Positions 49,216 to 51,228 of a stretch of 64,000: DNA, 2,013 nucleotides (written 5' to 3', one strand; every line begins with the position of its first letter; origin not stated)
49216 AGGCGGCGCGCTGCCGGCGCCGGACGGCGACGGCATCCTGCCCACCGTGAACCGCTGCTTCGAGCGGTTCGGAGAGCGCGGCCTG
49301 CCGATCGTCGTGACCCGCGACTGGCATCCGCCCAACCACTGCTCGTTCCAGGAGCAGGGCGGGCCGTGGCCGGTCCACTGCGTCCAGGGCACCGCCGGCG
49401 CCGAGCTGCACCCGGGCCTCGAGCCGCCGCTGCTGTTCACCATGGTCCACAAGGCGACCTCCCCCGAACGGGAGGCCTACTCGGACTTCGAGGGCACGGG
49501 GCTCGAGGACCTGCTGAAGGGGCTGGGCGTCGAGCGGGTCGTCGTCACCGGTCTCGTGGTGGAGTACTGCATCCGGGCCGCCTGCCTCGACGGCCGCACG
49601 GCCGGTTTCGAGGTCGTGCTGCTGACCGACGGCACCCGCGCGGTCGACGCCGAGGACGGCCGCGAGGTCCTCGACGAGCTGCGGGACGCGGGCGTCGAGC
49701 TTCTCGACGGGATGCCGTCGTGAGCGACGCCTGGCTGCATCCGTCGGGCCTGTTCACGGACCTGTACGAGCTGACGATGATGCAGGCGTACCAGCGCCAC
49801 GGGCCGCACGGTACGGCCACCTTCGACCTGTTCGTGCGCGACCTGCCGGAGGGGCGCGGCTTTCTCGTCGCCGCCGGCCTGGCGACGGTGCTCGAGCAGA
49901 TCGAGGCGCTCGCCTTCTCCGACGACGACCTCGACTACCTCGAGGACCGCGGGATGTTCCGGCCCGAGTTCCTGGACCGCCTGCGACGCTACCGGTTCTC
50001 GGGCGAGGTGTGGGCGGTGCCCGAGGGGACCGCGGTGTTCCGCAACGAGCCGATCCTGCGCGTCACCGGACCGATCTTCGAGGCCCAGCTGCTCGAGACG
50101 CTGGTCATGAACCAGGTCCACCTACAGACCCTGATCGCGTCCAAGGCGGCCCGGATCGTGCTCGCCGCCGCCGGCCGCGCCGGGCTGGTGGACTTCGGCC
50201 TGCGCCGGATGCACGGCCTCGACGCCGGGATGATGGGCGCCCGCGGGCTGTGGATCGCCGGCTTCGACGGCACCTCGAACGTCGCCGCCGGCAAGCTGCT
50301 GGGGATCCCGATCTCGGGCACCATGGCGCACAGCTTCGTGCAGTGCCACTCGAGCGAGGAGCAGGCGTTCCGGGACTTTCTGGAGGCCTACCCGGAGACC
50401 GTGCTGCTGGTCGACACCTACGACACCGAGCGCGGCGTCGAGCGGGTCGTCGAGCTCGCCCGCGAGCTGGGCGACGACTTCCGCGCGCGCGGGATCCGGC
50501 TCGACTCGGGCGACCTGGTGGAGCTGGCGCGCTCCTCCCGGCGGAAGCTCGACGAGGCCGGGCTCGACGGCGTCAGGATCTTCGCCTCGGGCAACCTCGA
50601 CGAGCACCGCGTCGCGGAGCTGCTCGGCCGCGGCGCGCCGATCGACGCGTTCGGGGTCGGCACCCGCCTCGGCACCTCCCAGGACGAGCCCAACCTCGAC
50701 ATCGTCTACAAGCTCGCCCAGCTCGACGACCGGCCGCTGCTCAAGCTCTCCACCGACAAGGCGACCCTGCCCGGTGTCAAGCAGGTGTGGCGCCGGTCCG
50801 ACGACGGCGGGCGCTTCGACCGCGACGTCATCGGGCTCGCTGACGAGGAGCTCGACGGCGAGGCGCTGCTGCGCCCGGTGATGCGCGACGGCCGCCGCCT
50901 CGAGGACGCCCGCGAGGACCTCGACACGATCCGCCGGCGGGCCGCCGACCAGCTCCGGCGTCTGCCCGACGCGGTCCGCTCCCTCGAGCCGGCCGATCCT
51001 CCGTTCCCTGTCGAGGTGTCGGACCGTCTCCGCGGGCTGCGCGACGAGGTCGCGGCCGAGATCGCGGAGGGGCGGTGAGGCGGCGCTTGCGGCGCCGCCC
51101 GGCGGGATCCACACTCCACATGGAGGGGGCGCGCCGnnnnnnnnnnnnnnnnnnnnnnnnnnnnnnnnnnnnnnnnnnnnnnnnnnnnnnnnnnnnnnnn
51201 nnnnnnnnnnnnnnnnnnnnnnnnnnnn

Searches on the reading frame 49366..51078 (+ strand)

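Call 73: search_protein_families(library=ncbifam, proteins=[window:49366-51078:+], max_evalue=0.00001)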
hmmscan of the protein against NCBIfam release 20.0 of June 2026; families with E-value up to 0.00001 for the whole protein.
window:49366-51078:+ (570 aa): 12 families
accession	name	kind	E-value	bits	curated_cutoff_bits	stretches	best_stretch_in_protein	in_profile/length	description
NF006696.0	PRK09243.1-3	equivalog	6.7e-187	621.6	503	1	126-567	11-448/451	nicotinate phosphoribosyltransferase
NF009131.0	PRK12484.1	equivalog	8.4e-173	575.3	330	1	127-567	6-445/455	nicotinate phosphoribosyltransferase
TIGR01513.1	NAPRTase_put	equivalog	7.4e-155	516.3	297.4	1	128-555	1-452/452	nicotinate phosphoribosyltransferase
NF006695.0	PRK09243.1-2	equivalog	2.5e-136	455.1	469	1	127-499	6-387/480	nicotinate phosphoribosyltransferase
NF006694.0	PRK09243.1-1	equivalog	1.4e-111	373.5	663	1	129-497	9-386/485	nicotinate phosphoribosyltransferase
NF006698.0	PRK09243.1-5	equivalog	3e-104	349.2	531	1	125-552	13-437/440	nicotinate phosphoribosyltransferase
NF006697.0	PRK09243.1-4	equivalog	9.4e-101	337.8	776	1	129-501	11-391/488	nicotinate phosphoribosyltransferase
NF006415.0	PRK08662.1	equivalog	2.9e-50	171.1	243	1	128-533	15-378/381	nicotinate phosphoribosyltransferase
NF003704.0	PRK05321.1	subfamily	9.5e-30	103.9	379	1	129-465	14-371/398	nicotinate phosphoribosyltransferase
TIGR01514.1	NAPRTase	equivalog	2.7e-22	79.4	269.55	1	129-464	6-377/399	nicotinate phosphoribosyltransferase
NF005529.0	PRK07188.1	equivalog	1.3e-16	60.6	378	2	214-381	79-243/358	nicotinate phosphoribosyltransferase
NF006629.0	PRK09198.1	equivalog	7.8e-06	24.9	405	0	217-391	102-308/465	nicotinate phosphoribosyltransferase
